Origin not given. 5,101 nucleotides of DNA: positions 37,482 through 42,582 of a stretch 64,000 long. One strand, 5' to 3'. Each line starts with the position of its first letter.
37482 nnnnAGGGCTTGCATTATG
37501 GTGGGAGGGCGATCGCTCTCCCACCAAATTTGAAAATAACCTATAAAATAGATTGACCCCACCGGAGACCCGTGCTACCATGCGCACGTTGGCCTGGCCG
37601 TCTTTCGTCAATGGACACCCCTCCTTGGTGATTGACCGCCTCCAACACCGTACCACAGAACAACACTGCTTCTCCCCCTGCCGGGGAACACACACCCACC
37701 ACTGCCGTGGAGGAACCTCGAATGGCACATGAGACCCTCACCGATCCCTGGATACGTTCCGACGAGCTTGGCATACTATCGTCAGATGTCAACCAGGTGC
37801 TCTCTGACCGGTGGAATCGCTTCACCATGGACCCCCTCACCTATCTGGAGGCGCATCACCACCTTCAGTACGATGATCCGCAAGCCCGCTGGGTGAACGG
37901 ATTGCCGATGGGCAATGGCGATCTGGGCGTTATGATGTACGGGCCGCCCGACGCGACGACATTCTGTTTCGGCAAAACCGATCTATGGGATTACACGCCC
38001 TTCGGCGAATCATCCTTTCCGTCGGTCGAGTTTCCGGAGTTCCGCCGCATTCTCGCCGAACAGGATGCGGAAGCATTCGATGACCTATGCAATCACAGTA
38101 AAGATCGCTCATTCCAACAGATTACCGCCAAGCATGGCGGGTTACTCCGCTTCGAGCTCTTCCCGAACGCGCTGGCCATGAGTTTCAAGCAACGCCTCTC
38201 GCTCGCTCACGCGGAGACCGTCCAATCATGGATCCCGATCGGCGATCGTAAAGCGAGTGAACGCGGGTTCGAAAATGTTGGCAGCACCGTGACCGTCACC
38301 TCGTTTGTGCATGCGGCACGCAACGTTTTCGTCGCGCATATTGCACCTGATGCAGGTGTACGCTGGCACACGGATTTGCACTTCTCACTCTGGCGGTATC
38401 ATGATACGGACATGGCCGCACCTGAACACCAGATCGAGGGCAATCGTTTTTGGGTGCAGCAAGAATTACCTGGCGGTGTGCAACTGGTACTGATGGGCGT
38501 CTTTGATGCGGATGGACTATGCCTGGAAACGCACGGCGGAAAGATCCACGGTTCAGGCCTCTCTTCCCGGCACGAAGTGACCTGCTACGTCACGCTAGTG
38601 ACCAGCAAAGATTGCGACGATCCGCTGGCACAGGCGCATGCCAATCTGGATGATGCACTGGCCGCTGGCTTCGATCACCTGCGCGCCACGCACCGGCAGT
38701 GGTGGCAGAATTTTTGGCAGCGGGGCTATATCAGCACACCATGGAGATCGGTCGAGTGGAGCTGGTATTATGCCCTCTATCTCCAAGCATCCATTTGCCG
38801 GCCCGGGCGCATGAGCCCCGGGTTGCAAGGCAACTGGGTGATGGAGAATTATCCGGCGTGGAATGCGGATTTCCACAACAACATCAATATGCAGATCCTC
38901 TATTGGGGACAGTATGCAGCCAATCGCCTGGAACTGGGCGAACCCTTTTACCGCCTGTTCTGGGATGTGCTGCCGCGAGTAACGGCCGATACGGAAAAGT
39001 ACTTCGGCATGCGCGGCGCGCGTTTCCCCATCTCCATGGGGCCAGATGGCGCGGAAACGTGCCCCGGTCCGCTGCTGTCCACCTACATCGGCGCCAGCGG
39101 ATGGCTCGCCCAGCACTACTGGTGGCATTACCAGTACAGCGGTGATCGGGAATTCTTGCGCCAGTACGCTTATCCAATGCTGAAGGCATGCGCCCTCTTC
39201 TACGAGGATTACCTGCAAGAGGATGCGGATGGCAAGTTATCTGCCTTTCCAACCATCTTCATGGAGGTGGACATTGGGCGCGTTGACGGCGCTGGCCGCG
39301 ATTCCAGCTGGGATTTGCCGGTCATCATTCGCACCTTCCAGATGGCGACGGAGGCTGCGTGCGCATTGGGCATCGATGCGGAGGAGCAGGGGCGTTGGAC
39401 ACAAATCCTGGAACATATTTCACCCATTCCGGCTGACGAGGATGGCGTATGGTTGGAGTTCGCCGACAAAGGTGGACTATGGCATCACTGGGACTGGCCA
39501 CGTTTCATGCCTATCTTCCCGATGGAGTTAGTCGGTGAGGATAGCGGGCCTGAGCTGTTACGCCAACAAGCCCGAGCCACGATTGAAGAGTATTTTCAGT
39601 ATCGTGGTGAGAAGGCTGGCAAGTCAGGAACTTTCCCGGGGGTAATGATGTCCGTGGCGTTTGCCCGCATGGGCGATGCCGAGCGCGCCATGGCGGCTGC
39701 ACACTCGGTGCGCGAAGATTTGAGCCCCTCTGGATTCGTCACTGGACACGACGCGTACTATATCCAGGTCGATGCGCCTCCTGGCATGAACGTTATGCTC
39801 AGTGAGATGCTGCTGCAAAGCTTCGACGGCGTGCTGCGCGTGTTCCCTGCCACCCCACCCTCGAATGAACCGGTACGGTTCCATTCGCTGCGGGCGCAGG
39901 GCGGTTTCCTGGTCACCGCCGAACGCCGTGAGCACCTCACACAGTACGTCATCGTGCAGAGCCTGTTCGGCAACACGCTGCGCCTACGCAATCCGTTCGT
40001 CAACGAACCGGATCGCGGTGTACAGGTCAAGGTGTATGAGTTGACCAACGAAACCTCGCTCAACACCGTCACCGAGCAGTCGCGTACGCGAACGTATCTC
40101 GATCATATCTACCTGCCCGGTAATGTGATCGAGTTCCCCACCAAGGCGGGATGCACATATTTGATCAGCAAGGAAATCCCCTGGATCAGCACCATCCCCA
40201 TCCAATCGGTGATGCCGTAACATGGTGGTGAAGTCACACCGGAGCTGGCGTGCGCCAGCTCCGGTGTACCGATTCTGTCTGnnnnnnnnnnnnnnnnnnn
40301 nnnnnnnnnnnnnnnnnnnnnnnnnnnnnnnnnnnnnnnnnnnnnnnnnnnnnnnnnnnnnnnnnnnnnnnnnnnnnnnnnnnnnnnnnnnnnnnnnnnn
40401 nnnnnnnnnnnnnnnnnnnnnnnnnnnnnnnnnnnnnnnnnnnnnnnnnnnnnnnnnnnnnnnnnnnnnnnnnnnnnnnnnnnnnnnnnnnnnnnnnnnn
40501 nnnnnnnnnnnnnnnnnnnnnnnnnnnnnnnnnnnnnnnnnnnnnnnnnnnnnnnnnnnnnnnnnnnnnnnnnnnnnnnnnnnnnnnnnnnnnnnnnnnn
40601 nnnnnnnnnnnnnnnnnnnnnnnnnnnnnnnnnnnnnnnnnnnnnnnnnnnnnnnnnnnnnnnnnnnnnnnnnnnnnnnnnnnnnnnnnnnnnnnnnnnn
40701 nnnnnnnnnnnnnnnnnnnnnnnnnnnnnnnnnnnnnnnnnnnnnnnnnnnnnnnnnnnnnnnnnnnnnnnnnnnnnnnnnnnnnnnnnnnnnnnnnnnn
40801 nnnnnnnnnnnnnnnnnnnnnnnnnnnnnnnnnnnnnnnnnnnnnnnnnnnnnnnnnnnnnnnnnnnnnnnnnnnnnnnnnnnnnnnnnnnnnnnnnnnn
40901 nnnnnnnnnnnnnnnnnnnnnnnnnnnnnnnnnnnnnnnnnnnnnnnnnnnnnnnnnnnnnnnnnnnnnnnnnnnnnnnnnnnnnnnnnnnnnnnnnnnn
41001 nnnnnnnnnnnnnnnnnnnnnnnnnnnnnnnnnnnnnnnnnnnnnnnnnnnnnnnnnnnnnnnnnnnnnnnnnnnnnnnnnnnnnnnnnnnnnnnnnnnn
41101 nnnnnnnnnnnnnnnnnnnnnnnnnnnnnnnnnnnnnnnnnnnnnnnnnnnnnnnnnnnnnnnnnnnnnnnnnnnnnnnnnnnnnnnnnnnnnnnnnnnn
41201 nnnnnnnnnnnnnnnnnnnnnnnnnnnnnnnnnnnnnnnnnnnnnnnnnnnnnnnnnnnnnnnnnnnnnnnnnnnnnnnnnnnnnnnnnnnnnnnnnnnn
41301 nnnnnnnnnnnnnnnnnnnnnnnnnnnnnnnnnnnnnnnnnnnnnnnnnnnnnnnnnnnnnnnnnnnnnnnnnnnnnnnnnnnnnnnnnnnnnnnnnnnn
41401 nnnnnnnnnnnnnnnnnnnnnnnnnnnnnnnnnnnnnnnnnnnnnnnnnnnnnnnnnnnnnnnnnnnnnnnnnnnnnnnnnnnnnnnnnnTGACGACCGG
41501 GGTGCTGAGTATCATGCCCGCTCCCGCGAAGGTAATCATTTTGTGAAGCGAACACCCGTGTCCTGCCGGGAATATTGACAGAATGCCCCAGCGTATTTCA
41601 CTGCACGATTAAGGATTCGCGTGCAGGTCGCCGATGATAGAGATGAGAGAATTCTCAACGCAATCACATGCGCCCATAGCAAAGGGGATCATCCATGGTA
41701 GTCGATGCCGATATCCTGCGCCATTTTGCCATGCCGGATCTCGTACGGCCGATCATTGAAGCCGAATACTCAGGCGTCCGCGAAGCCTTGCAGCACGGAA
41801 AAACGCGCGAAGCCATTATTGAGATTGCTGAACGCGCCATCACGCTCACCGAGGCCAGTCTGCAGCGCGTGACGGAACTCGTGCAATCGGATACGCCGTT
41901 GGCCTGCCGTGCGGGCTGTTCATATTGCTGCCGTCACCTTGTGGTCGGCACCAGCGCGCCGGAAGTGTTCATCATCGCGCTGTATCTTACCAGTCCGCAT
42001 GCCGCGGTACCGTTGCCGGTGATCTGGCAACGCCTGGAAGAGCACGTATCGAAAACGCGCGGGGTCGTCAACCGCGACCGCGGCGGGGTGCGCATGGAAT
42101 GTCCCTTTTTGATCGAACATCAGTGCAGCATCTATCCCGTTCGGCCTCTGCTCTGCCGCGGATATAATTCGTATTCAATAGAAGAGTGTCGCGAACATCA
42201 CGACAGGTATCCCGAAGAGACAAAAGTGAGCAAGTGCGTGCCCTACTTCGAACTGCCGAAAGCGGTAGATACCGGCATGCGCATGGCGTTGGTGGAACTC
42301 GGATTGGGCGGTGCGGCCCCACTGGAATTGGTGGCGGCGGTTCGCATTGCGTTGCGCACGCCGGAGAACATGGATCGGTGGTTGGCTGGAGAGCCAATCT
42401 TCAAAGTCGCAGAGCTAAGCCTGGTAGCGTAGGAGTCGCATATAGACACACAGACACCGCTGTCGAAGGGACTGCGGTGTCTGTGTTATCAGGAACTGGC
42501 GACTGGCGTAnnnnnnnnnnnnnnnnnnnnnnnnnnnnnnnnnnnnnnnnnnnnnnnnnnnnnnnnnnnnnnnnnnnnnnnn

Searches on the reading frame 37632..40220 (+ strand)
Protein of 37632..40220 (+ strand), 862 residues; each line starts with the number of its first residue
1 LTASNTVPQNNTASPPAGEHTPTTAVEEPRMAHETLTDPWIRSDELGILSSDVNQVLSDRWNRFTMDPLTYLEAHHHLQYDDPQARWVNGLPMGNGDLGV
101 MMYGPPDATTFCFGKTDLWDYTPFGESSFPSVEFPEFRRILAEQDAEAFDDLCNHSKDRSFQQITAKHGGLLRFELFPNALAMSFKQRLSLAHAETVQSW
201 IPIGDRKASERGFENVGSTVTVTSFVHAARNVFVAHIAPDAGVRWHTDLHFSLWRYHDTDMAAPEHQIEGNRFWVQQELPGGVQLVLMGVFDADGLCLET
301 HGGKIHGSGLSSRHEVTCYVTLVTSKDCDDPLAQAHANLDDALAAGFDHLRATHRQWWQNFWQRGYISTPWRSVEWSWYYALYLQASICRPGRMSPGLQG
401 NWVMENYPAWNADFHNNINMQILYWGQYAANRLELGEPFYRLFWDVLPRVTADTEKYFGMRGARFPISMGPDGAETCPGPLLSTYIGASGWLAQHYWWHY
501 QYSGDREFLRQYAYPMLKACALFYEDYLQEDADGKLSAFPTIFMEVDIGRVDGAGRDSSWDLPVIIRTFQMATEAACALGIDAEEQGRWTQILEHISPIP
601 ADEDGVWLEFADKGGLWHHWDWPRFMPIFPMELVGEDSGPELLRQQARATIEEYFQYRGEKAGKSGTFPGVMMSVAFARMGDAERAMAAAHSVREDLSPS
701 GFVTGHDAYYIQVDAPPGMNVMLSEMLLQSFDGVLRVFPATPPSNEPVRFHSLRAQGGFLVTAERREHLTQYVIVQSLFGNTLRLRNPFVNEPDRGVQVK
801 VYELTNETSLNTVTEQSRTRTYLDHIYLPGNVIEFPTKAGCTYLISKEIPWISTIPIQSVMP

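Call 20: search_protein_families(library=pfam, proteins=[window:37632-40220:+], max_evalue=0.001)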
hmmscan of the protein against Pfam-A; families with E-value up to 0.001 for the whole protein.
window:37632-40220:+ (862 aa): 4 families
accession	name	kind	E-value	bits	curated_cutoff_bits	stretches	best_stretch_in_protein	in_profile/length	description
PF22124.2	Glyco_hydro_95_cat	-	5.7e-45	154.4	27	1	377-727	55-408/408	Glycosyl hydrolase family 95 catalytic domain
PF14498.12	Glyco_hyd_65N_2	-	1.9e-11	44.9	27.7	1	78-259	1-170/234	Glycosyl hydrolase family 65, N-terminal domain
PF18961.6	DUF5703_N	-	6.3e-08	33.1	26.7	0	320-367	238-287/287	Domain of unknown function (DUF5703)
PF21307.2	Glyco_hydro_95_C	-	0.00014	22.7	27.6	1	729-812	1-86/94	Glycoside hydrolase family 95, C-terminal domain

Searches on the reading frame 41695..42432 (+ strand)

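Call 20: search_protein_families(library=pfam, proteins=[window:41695-42432:+], max_evalue=0.001)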
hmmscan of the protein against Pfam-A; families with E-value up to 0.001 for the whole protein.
window:41695-42432:+ (245 aa): 1 family
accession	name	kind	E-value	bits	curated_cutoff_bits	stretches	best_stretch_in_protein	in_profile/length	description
PF03692.20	CxxCxxCC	-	2.5e-06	28.5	23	1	70-162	1-74/85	Putative zinc- or iron-chelating domain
